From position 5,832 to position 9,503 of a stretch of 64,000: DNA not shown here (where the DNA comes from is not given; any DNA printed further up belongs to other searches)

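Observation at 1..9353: Decayed mosaic defence island: intact HEPN-DUF499 ATPase, crippled DUF1156 methylase, and two unrelated mobile elements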

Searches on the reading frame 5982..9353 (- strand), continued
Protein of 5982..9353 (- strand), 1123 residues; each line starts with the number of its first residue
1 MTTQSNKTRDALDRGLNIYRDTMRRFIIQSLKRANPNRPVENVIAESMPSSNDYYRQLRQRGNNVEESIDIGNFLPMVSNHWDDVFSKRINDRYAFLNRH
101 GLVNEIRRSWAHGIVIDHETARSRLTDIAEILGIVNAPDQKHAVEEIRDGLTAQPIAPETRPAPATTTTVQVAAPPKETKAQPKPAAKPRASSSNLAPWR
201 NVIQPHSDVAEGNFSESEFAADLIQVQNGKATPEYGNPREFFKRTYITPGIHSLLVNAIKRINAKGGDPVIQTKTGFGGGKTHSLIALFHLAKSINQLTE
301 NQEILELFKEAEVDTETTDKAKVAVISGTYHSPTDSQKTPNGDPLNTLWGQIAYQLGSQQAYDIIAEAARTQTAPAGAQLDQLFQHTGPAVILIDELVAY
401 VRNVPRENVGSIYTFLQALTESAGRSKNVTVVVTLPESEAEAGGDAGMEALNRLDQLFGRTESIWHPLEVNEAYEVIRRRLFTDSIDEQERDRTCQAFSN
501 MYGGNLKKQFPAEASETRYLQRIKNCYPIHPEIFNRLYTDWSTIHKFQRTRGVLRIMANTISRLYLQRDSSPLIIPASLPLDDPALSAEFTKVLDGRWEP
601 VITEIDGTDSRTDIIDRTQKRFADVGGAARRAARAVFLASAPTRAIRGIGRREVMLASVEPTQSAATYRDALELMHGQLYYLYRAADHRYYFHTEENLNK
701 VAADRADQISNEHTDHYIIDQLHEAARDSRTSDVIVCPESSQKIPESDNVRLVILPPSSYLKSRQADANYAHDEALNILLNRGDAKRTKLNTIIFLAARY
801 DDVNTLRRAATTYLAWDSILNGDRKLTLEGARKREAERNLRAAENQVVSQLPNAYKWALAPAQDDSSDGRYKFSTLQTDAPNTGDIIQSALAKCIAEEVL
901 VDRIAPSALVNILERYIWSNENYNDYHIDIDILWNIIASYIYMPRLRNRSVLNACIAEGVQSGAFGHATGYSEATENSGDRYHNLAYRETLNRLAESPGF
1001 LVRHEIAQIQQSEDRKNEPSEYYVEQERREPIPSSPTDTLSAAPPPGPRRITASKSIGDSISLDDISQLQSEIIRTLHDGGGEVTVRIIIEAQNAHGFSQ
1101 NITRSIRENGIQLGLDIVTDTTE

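Call 21: find_related_loci(query=A1, collection=genome_contigs, flank=10000)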
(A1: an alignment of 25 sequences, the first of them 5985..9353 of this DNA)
Query A1 (1123 aa) in genome_contigs; peptide patterns used: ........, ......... (x = any residue, [..] = any of these).
600 stretches matched a pattern (row limit reached: there are more); 584 encode a relative of the query (tblastn E <= 1e-3); the best 80 are kept; 80 distinct loci.
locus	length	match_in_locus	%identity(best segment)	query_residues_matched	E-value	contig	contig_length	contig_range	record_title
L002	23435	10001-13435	48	1-1120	0e+0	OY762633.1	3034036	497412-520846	MAG: Dehalococcoidia bacterium isolate 17254eae-7cb3-4ac9-839e-465292e2b3d4 genome assembly, chromosome: 1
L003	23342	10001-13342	48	1-1117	0e+0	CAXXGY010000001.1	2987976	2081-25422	MAG: Dehalococcoidia bacterium isolate ef083763-748f-45eb-9ac4-f22ebc1e21af genome assembly, contig: contig_1, whole gen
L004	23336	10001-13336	48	1-1112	0e+0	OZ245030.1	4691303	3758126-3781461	MAG: Candidatus Poribacteria bacterium isolate f3f56de0-ea6e-4eab-9813-cfd719c0cda4 genome assembly, chromosome: 1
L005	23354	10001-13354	47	2-1115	0e+0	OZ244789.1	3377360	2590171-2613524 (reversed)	MAG: Chloroflexota bacterium isolate ab4077b5-c520-4789-84b5-e4883557eec7 genome assembly, chromosome: 1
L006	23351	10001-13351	49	1-1119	0e+0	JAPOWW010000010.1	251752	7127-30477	MAG: Chloroflexota bacterium isolate COS3_bin_10 NODE_19_length_251752_cov_15.4541, whole genome shotgun sequence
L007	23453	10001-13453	45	1-1119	0e+0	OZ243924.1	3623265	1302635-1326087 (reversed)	MAG: Dehalococcoidia bacterium isolate 8ae34c4e-956f-4af6-a887-bf289f41e209 genome assembly, chromosome: 1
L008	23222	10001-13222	44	9-1109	0e+0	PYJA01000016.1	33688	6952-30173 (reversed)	MAG: Candidatus Poribacteria bacterium isolate PCPOR2a Ga0207197_1016, whole genome shotgun sequence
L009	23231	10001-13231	45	9-1113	0e+0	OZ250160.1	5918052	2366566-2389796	MAG: Candidatus Poribacteria bacterium isolate 8ae7ebc5-6e71-4186-9c0c-d873ebd224b0 genome assembly, chromosome: 1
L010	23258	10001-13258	45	9-1120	0e+0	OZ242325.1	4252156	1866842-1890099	MAG: Candidatus Poribacteria bacterium isolate 7cb44f7e-fdd6-4696-a2af-ad91ef35c446 genome assembly, chromosome: 1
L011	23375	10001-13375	42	1-1119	0e+0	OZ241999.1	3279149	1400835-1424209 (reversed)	MAG: Dehalococcoidia bacterium isolate a94145c4-23f5-4c8d-977e-23e11a5cf2dd genome assembly, chromosome: 1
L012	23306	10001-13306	43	1-1117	0e+0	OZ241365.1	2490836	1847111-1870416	MAG: Dehalococcoidia bacterium isolate b540d7ce-c250-42bc-8ee4-bb56ff326f07 genome assembly, chromosome: 1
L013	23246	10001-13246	42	9-1120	0e+0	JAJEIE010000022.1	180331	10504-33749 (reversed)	MAG: Candidatus Poribacteria bacterium isolate p16x65bins.49 k141_15004, whole genome shotgun sequence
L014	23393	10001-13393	40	15-1120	0e+0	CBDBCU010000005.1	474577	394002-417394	MAG: Dehalococcoidia bacterium isolate b7e64017-226b-4aac-beac-0e83de6cf32f genome assembly, contig: contig_5, whole gen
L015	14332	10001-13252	35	47-1114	0e+0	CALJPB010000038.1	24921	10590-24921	MAG TPA_asm: uncultured Selenomonas sp. isolate ERR589436_bin.128_CONCOCT_v1.1_MAG genome assembly, contig: ERZ772982.16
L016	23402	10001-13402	41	9-1109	0e+0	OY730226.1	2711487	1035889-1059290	MAG: Dehalococcoidia bacterium isolate c007961a-0c0c-4106-a690-a869d044ef0b genome assembly, chromosome: 1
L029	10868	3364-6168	36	192-1116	7e-175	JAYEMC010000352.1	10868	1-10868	MAG: Pseudomonadota bacterium isolate MAG091 MAG091_352, whole genome shotgun sequence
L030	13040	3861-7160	34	9-1116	6e-175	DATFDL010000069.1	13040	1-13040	MAG TPA_asm: Pirellulales bacterium isolate SMAG_U8579 k141_1329653, whole genome shotgun sequence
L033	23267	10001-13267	32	9-1116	2e-173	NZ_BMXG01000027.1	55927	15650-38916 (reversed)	Cerasicoccus arenae strain KCTC 12870 sequence27, whole genome shotgun sequence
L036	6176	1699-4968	34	5-1116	4e-175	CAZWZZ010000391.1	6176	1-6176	MAG TPA_asm: uncultured Caldilineaceae bacterium isolate binchicken_co15_113 genome assembly, contig: NODE_11907_length_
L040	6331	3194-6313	33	63-1116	3e-174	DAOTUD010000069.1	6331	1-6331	MAG TPA_asm: Anaerolineae bacterium isolate F17_43 k129_3557741, whole genome shotgun sequence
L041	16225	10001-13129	33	57-1116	4e-171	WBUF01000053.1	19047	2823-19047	MAG: Rhodocyclaceae bacterium isolate SB9 contig_1308, whole genome shotgun sequence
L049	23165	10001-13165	33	67-1116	2e-169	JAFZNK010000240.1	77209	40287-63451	MAG: Thermoguttaceae bacterium isolate RGIG7925 Water_buffalos_Rumen-1__c913656, whole genome shotgun sequence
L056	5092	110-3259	34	57-1116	6e-172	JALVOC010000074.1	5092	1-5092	MAG: Chromatiales bacterium isolate A3_maxbin2_scaf2bin.437 A3_NODE_26054_length_5092_cov_3.712387, whole genome shotgun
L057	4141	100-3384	34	9-1116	1e-174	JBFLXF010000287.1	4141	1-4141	MAG: Actinomycetota bacterium isolate MAG051 MAG051_287, whole genome shotgun sequence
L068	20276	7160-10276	35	70-1116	5e-166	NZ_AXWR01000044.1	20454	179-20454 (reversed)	Meiothermus taiwanensis DSM 14542 H572DRAFT_scaffold00041.41_C, whole genome shotgun sequence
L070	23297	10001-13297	33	4-1116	2e-165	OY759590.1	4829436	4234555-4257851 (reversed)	MAG: Desulfarculia bacterium isolate 49400898-fc5b-42b7-bef8-a303f8702bb8 genome assembly, chromosome: 1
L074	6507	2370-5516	34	70-1116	8e-167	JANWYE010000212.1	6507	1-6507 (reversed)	MAG: Chloroflexus sp. isolate SKYG63 NODE_212_length_6507_cov_43.060653, whole genome shotgun sequence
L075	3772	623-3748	34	70-1116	5e-173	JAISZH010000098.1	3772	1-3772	MAG: Desulfovibrio sp. isolate Nc350_bin8 k119_4184042, whole genome shotgun sequence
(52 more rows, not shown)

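Call 27: search_protein_families(library=pfam, proteins=[L004:13371-14936:+, L004:14937-15413:+, L007:14381-15052:+, L007:13751-14119:+, L008:13380-14231:+, L011:13477-14148:+, L012:14484-15140:-, L014:14031-14429:+, L003:18447-22139:+, L007:18060-21197:+], max_evalue=0.001)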
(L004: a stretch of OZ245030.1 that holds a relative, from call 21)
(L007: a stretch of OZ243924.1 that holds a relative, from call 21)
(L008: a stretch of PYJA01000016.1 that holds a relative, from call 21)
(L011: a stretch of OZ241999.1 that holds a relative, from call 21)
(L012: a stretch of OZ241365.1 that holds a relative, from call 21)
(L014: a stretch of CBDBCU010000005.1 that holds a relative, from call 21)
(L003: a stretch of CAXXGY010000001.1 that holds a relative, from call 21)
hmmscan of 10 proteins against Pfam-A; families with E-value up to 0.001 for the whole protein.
L004:13371-14936:+ (521 aa): 2 families
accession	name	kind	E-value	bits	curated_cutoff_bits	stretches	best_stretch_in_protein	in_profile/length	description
PF13175.12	AAA_15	-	1e-23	85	32.1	2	328-434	263-373/374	AAA ATPase domain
PF13304.12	AAA_21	-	3.1e-11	44.4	27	1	377-432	245-300/304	AAA domain, putative AbiEii toxin, Type IV TA system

L004:14937-15413:+ (158 aa): 0 families

L007:14381-15052:+ (223 aa): 1 family
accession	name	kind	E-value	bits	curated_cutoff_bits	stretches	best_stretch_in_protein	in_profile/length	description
PF01936.24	NYN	-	1.2e-10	42.5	24.2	1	20-189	1-139/145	NYN domain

L007:13751-14119:+ (122 aa): 2 families
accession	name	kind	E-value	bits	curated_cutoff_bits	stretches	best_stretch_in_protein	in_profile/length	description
PF18480.7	DUF5615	-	3.8e-18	65.8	23.8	1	1-108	1-109/110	Domain of unknown function (DUF5615)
PF01927.22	Mut7-C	-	0.00044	20.8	23.3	1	1-92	1-78/146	Mut7-C RNAse domain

L008:13380-14231:+ (283 aa): 0 families

L011:13477-14148:+ (223 aa): 0 families

L012:14484-15140:- (218 aa): 0 families

L014:14031-14429:+ (132 aa): 0 families

L003:18447-22139:+ (1230 aa): 0 families

L007:18060-21197:+ (1045 aa): 1 family
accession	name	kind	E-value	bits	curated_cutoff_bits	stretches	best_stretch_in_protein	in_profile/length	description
PF04465.17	DUF499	-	3.5e-34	118.3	23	1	211-721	23-567/1024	Protein of unknown function (DUF499)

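Call 28: search_protein_families(library=padloc, proteins=[L004:13371-14936:+, L004:14937-15413:+, L003:18447-22139:+, L007:18060-21197:+, L004:15388-18219:+], max_evalue=0.00001)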
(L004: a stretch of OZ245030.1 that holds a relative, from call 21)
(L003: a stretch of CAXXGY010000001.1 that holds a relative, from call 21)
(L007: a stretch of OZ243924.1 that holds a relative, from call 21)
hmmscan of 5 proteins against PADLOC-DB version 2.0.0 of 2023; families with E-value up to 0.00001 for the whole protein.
L004:13371-14936:+ (521 aa): 69 families (the best 25 are shown)
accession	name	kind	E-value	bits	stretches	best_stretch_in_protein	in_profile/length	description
PDLC04033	PD-T4-4_A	-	2.9e-37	127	2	326-502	266-443/460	-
PDLC04664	PDC-M47A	-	1.4e-29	101.3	1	354-446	285-377/461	-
PDLC02979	AriA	-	2.4e-25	88.1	2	334-434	268-372/373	-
PDLC03878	NsnB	-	7.5e-22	76.6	1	12-443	5-289/345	-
PDLC04032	PD-T4-4_A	-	2.5e-21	74.2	1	325-447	284-403/474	-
PDLC04710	PDC-M56A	-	4.3e-16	56.9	2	323-445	167-295/382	-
PDLC04214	HEC-02A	-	1.3e-15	55.5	1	326-441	175-288/338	-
PDLC02980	AriA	-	4.9e-15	54.3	1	311-431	182-299/304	-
PDLC00063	GajA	-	1.3e-12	45.1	1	391-436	345-401/679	AAA ATPase domain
PDLC00096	GajA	-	1e-11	42.3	1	392-434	290-336/630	AAA ATPase domain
PDLC02358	Old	-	2.7e-11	41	0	391-436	285-330/578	Old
PDLC00069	GajA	-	3.2e-11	40.4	1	393-434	337-380/687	AAA ATPase domain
PDLC00067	GajA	-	5.5e-11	39.6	1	393-448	307-358/604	AAA ATPase domain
PDLC04707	PDC-M55A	-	6e-11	40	1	332-435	241-349/421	-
PDLC00065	GajA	-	6.5e-11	39.7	1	393-436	336-388/670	AAA ATPase domain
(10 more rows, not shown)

L004:14937-15413:+ (158 aa): 0 families

L003:18447-22139:+ (1230 aa): 0 families

L007:18060-21197:+ (1045 aa): 2 families
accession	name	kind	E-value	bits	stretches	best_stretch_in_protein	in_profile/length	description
PDLC00662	HmaC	-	9.8e-58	194.1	1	111-727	25-651/941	AAA+ ATPase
PDLC02192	DUF499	-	3e-34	116.1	1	129-612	34-507/1022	-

L004:15388-18219:+ (943 aa): 7 families
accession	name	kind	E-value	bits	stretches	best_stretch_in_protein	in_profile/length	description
PDLC00660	HmaB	-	3.4e-293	973.2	1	10-938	5-958/967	DNA-adenine methylase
PDLC00661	HmaB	-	3.8e-288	956.4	1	10-938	4-964/973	DNA-adenine methylase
PDLC03352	MTase_II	-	7.8e-29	98.1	2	409-580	410-600/1023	Type II methyltransferase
PDLC03233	MTase_II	-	1e-27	95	1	402-733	349-682/731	Type II methyltransferase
PDLC02189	DUF1156_MTase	-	1.4e-26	91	2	407-573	435-574/944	-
PDLC03314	MTase_II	-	4e-11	39.7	0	149-182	167-200/944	Type II methyltransferase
PDLC03322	MTase_II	-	5.9e-06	23.4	0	145-185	64-104/446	Type II methyltransferase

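Call 37: find_encoding_contigs(protein=window:5982-9353:-, flank=10000, max_places=3)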
Protein window:5982-9353:- (1123 aa): no gene with exactly this product is on record in the collection.

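Call 42: search_protein_families(library=pfam, proteins=[L009:16163-16528:+, L016:16768-17136:+, L002:17058-17414:+, L014:17650-18153:+, L002:16651-17055:+], max_evalue=1)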
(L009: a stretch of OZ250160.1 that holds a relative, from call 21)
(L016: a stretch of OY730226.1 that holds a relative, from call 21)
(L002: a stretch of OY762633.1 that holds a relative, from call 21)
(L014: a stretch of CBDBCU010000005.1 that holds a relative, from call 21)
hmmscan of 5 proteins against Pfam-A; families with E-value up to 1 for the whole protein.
L009:16163-16528:+ (121 aa): 2 families
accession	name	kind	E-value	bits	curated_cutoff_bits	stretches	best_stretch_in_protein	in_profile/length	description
PF01541.30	GIY-YIG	-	7.3e-07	29.8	22.6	1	34-114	2-74/78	GIY-YIG catalytic domain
PF14502.12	HTH_41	-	0.19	11.6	25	1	75-98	10-33/48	Helix-turn-helix domain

L016:16768-17136:+ (122 aa): 2 families
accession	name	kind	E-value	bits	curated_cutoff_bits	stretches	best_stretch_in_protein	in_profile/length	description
PF01541.30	GIY-YIG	-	1.9e-05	25.3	22.6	1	35-115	3-77/78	GIY-YIG catalytic domain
PF20815.3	GIY_YIG_2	-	0.012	16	22.4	1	44-76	31-67/153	GIY-YIG catalytic domain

L002:17058-17414:+ (118 aa): 3 families
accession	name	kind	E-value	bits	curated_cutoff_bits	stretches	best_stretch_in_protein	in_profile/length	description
PF01541.30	GIY-YIG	-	5.6e-05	23.8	22.6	1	47-111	13-74/78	GIY-YIG catalytic domain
PF24348.1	DUF7508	-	0.0076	16.8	26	1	11-79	3-63/79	Domain of unknown function (DUF7508)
PF20815.3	GIY_YIG_2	-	0.01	16.3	22.4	1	43-70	28-56/153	GIY-YIG catalytic domain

L014:17650-18153:+ (167 aa): 2 families
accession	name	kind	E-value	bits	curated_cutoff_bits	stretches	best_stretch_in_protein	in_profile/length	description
PF01541.30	GIY-YIG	-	5.3e-05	23.9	22.6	1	74-150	2-72/78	GIY-YIG catalytic domain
PF20815.3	GIY_YIG_2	-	0.13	12.7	22.4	1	83-111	30-57/153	GIY-YIG catalytic domain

L002:16651-17055:+ (134 aa): 2 families
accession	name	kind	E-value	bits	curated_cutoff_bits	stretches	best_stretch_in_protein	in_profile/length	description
PF05635.17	23S_rRNA_IVP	-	1.5e-33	115.6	33.8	1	5-108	2-105/106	23S rRNA-intervening sequence protein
PF22296.2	bAvd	-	0.00032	21.6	40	1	9-113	4-106/107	bAvd-like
